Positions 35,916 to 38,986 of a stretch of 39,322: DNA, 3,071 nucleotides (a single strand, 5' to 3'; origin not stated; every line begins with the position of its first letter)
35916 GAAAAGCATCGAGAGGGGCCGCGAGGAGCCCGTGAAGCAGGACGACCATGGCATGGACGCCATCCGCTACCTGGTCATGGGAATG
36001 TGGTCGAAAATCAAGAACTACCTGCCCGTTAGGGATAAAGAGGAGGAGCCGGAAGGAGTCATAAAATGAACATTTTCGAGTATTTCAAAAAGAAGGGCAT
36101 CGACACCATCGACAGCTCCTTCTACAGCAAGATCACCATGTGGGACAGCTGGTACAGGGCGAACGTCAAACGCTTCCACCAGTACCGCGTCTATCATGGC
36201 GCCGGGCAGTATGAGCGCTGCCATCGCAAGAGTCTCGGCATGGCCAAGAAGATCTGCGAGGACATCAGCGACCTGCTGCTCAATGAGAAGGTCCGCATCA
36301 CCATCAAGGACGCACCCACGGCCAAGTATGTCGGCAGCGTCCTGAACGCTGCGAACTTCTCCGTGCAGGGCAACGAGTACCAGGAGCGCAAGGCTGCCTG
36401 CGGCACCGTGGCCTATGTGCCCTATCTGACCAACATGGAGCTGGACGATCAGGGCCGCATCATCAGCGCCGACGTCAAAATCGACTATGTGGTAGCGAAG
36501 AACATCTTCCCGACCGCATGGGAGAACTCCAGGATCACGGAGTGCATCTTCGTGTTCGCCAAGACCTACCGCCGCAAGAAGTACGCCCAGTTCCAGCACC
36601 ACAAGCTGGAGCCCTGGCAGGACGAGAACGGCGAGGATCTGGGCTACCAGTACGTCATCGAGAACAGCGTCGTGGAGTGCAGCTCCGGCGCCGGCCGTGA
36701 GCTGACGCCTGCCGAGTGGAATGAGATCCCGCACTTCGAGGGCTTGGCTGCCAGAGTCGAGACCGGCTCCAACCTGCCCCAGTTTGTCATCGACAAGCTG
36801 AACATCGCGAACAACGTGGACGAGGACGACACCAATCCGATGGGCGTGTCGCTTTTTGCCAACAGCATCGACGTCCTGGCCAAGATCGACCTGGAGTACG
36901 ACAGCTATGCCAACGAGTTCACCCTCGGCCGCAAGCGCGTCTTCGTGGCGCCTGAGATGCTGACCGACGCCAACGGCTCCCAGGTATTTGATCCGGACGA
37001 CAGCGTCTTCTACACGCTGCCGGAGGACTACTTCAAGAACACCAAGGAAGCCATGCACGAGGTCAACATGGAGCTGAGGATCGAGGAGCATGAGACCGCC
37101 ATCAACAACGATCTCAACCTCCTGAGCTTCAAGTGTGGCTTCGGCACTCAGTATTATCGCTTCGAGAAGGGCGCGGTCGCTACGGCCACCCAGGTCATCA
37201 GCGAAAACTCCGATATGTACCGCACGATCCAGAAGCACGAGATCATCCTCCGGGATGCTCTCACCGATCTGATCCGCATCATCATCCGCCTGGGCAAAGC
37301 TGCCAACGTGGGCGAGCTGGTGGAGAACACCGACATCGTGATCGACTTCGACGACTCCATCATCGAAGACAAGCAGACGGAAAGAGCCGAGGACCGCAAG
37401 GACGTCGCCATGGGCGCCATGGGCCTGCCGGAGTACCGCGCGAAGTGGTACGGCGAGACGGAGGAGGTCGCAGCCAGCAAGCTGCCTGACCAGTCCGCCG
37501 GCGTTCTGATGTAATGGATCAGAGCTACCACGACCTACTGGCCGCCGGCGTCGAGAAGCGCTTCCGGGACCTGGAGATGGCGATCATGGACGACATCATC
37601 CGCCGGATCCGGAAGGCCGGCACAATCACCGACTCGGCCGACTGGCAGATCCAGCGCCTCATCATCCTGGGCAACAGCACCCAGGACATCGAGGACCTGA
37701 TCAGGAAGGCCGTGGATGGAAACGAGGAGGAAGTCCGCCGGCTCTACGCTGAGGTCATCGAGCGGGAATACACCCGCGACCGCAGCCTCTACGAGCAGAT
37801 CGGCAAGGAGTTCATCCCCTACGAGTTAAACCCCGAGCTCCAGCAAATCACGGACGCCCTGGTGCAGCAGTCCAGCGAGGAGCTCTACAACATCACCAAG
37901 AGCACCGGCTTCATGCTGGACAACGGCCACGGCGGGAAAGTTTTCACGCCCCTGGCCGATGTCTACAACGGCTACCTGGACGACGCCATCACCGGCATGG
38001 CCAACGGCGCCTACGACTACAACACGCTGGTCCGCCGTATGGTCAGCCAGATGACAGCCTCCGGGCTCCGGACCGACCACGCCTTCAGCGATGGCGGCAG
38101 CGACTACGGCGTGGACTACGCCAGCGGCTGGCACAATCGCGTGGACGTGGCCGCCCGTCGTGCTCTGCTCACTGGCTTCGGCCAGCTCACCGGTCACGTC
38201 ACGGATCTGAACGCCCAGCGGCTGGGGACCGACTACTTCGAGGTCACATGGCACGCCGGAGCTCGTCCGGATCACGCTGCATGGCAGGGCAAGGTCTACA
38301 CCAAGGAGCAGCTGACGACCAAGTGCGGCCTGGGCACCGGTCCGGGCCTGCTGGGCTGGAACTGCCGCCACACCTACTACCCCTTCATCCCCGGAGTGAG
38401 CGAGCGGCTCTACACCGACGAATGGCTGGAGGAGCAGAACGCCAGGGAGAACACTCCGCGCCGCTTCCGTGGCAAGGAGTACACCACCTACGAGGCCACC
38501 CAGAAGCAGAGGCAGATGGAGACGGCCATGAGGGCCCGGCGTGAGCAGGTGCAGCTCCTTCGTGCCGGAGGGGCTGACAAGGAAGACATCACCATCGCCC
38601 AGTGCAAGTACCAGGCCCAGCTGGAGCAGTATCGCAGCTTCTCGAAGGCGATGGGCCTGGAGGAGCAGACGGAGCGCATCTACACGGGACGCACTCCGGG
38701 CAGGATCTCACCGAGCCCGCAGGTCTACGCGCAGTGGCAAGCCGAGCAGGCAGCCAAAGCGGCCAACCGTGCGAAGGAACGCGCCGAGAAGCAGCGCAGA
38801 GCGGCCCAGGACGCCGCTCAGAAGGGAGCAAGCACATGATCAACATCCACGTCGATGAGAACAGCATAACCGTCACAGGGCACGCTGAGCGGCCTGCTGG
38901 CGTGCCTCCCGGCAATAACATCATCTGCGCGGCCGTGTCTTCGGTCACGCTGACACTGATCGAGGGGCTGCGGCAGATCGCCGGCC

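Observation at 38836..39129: Phage-encoded Prp protease and an L27-like cleavage motif on scaffold, capsid and tail tube proteins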

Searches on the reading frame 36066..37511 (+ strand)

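Call 9: search_protein_families(library=pfam, max_evalue=0.01, proteins=[window:36066-37511:+])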
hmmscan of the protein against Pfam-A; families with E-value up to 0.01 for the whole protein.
window:36066-37511:+ (482 aa): 1 family
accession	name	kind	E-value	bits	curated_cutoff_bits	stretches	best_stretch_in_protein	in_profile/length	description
PF05133.19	SPP1_portal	-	1e-20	74.6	25.5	1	13-439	5-373/416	Phage portal protein, SPP1 Gp6-like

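Call 10: search_protein_families(library=phrogs, max_evalue=0.001, proteins=[window:36066-37511:+])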
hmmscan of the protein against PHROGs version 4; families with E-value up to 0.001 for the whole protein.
window:36066-37511:+ (482 aa): 1 family
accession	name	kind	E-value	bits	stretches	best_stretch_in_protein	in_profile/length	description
phrog_533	-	head and packaging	5.4e-115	385.7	1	5-479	17-479/495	portal protein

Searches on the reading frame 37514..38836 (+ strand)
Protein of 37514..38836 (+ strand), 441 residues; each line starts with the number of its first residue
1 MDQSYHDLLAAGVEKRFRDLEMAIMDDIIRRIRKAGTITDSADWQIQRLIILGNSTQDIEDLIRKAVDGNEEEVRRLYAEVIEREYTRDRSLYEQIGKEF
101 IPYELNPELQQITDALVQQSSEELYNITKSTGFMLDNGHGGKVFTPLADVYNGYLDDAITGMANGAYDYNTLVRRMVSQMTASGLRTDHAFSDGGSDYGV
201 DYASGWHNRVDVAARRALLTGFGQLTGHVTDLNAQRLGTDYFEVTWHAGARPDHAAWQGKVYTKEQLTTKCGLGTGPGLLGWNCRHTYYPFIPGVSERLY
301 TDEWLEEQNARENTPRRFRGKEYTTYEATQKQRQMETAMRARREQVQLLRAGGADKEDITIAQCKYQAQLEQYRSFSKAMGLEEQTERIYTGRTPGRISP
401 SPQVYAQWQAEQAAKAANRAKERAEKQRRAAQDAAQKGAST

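Call 9: search_protein_families(library=pfam, max_evalue=0.01, proteins=[window:37514-38836:+])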
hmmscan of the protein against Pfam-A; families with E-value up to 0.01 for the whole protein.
window:37514-38836:+ (441 aa): 1 family
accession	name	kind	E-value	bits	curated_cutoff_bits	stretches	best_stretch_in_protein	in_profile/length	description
PF06152.16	Phage_min_cap2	-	7.7e-104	348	26.3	1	2-376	2-364/366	Phage minor capsid protein 2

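Call 10: search_protein_families(library=phrogs, max_evalue=0.001, proteins=[window:37514-38836:+])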
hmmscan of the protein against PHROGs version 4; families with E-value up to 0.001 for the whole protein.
window:37514-38836:+ (441 aa): 1 family
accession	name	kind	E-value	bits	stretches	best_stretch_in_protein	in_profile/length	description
phrog_581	-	head and packaging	1.2e-98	332.5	1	2-415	21-400/564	minor head protein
